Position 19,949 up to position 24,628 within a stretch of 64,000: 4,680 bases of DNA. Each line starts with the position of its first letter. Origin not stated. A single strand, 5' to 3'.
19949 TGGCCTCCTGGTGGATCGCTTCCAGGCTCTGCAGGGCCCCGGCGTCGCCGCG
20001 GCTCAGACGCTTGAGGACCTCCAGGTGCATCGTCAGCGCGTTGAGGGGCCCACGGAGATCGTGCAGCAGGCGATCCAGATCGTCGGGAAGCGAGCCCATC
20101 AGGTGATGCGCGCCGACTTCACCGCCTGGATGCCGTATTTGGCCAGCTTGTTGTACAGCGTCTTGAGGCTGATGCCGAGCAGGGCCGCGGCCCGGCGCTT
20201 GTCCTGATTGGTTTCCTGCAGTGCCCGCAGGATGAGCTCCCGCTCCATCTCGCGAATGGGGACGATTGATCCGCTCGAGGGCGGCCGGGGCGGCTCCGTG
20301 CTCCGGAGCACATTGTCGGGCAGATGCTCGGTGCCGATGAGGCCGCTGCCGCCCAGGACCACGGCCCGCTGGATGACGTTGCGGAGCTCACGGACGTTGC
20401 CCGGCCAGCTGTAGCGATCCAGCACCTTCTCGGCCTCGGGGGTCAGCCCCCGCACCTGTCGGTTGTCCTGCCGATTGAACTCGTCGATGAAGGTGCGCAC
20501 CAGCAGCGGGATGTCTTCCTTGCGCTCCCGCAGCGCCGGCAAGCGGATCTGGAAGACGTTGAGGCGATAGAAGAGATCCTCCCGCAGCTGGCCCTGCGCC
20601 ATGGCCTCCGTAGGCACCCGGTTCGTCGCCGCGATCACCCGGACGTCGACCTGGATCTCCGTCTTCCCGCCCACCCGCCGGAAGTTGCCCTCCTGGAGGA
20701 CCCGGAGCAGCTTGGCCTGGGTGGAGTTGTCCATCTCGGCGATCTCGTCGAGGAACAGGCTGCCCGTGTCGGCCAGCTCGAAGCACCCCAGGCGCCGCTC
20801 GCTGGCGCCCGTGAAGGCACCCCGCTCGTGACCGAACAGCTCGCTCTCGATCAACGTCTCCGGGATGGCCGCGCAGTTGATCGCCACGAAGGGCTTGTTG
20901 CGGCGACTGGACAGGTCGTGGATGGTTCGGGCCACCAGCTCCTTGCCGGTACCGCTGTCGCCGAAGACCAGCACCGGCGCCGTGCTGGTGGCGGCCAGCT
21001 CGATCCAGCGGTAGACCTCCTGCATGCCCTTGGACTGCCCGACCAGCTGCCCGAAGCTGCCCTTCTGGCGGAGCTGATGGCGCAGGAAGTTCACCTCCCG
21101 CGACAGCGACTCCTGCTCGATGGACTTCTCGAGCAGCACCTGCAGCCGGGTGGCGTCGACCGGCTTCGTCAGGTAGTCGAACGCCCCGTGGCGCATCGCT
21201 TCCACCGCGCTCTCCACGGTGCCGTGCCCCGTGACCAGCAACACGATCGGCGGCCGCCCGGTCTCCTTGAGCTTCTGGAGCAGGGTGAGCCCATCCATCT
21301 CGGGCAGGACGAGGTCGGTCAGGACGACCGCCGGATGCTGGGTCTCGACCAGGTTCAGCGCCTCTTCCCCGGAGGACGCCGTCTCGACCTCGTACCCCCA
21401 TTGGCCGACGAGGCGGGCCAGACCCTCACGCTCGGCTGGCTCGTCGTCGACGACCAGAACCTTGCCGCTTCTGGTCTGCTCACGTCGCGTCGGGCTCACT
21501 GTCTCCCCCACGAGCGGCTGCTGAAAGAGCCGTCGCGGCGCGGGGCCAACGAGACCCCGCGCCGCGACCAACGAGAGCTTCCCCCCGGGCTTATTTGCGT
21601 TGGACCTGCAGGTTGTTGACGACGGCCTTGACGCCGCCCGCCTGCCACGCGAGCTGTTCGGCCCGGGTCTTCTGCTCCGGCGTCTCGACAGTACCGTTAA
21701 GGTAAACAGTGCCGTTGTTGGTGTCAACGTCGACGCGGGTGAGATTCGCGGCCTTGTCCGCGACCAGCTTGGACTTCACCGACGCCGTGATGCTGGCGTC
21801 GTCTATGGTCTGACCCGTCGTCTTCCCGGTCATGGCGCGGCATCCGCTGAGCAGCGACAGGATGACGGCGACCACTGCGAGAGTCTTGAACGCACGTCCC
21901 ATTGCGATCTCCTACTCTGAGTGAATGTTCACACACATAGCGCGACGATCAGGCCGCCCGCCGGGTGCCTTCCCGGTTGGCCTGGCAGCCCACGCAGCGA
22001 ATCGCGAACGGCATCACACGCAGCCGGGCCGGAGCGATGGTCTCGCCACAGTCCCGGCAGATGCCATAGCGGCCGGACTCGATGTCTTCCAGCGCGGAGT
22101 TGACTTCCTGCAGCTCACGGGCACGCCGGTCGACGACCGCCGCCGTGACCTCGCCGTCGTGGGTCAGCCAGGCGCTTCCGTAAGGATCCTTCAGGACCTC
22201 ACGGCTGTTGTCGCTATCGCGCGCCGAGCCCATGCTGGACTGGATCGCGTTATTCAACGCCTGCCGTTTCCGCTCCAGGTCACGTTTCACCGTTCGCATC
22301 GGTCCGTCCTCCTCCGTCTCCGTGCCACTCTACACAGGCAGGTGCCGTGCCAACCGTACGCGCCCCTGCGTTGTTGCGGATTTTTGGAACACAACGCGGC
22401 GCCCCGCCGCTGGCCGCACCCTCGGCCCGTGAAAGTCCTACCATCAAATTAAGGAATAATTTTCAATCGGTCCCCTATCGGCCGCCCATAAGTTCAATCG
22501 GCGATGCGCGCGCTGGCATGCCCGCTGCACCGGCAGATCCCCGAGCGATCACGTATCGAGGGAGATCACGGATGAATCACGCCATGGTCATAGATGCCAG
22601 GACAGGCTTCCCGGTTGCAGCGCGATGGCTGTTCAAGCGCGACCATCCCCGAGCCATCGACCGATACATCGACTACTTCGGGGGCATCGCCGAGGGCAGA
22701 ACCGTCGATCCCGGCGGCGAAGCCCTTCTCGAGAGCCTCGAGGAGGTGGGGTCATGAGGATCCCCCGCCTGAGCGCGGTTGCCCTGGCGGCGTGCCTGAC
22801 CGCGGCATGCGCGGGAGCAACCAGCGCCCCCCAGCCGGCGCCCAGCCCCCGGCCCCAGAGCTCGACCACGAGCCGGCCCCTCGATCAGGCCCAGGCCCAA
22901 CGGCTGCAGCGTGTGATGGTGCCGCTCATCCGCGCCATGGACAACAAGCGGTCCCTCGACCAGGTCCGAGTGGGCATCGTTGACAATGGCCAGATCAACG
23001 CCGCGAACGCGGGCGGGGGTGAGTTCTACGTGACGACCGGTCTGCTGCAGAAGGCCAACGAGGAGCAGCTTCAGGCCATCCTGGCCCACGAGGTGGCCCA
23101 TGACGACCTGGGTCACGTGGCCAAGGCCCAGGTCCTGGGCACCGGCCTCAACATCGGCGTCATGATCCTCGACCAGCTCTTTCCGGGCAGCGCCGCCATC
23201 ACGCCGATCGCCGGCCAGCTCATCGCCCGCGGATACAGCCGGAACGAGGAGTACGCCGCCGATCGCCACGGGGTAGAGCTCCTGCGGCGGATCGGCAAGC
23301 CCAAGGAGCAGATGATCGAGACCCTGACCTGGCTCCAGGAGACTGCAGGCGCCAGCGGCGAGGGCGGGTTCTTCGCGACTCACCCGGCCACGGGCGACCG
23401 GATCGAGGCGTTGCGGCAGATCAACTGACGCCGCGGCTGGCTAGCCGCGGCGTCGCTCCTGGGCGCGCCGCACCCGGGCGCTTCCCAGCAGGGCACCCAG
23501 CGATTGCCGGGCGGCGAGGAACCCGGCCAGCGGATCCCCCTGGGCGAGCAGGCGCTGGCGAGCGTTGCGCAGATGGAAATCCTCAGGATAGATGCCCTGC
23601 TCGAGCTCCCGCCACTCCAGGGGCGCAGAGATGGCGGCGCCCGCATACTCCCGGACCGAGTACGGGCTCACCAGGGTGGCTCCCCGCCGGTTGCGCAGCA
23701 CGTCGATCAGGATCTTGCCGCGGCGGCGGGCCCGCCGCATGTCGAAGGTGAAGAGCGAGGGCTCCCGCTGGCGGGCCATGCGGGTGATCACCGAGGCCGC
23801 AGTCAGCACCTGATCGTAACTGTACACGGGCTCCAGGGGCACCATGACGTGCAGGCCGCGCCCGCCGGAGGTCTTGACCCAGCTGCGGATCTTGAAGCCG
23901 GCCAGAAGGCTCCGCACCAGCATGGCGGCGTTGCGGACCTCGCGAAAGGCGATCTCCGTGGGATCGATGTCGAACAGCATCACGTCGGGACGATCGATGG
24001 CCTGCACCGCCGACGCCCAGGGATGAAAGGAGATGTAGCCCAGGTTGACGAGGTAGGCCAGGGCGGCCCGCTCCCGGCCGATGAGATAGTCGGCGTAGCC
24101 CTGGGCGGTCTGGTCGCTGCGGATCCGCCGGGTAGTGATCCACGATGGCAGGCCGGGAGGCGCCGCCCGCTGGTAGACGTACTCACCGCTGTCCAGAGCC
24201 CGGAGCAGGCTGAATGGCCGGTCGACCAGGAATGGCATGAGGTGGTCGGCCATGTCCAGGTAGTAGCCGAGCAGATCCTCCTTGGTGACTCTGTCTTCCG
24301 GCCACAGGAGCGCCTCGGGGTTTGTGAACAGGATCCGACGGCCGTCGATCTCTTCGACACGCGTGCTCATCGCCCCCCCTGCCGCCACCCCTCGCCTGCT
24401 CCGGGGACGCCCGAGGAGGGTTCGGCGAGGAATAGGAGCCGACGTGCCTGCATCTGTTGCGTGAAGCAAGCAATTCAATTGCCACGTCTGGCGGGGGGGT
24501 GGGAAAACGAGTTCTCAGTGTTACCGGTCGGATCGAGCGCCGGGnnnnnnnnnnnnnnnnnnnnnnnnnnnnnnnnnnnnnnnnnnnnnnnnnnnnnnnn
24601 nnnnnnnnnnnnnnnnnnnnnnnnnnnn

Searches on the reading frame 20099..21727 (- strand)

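Call 51: search_protein_families(library=pfam, proteins=[window:20099-21727:-], max_evalue=0.00001)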
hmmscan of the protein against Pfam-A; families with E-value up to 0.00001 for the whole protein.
window:20099-21727:- (542 aa): 8 families
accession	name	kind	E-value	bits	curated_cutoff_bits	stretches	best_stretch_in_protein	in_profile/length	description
PF00158.32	Sigma54_activat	-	1.9e-70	236.4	20.2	1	228-394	1-167/168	Sigma-54 interaction domain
PF00072.30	Response_reg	-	5.8e-30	104.1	30.2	1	90-197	1-108/111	Response regulator receiver domain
PF25601.1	AAA_lid_14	-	3e-28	97.9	27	1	400-480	1-81/87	AAA+ ATPase lid domain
PF14532.12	Sigma54_activ_2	-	1e-23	84.5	25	1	229-399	1-138/138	Sigma-54 interaction domain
PF02954.25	HTH_8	-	3.1e-11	43.2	22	1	491-531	2-42/42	Bacterial regulatory protein, Fis family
PF07728.20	AAA_5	-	1.4e-09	38.5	22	1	251-374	1-127/139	AAA domain (dynein-related subfamily)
PF01078.27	Mg_chelatase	-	1.4e-08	34.8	20.3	1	233-377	6-165/207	Magnesium chelatase, subunit ChlI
PF00004.35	AAA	-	7.6e-06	26.8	21.2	0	252-371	1-111/131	ATPase family associated with various cellular activities (AAA)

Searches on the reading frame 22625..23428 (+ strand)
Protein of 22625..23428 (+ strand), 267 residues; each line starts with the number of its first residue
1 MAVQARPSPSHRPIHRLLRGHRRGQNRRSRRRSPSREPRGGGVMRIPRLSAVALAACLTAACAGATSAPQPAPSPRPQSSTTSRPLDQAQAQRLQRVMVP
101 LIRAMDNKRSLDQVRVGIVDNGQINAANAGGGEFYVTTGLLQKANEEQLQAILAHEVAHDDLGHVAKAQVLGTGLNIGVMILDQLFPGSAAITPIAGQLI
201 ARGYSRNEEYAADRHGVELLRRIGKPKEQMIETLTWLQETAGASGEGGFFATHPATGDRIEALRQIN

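Call 51: search_protein_families(library=pfam, proteins=[window:22625-23428:+], max_evalue=0.00001)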
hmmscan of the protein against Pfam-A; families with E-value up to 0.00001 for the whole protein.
window:22625-23428:+ (267 aa): 1 family
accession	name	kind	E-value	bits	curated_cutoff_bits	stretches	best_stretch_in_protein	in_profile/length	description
PF01435.24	Peptidase_M48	-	1.7e-25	90.4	20.3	1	89-266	2-185/186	Peptidase family M48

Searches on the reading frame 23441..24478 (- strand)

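Call 51: search_protein_families(library=pfam, proteins=[window:23441-24478:-], max_evalue=0.00001)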
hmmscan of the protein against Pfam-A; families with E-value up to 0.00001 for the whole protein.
window:23441-24478:- (345 aa): 2 families
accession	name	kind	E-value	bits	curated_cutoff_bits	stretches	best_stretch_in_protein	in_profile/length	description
PF21686.3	LigD_Prim-Pol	-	3.9e-75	253.1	27.4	1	65-316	1-253/254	LigD, primase-polymerase domain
PF01896.25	DNA_primase_S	-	2.5e-06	28.4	26.8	0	169-288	1-162/163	DNA primase small subunit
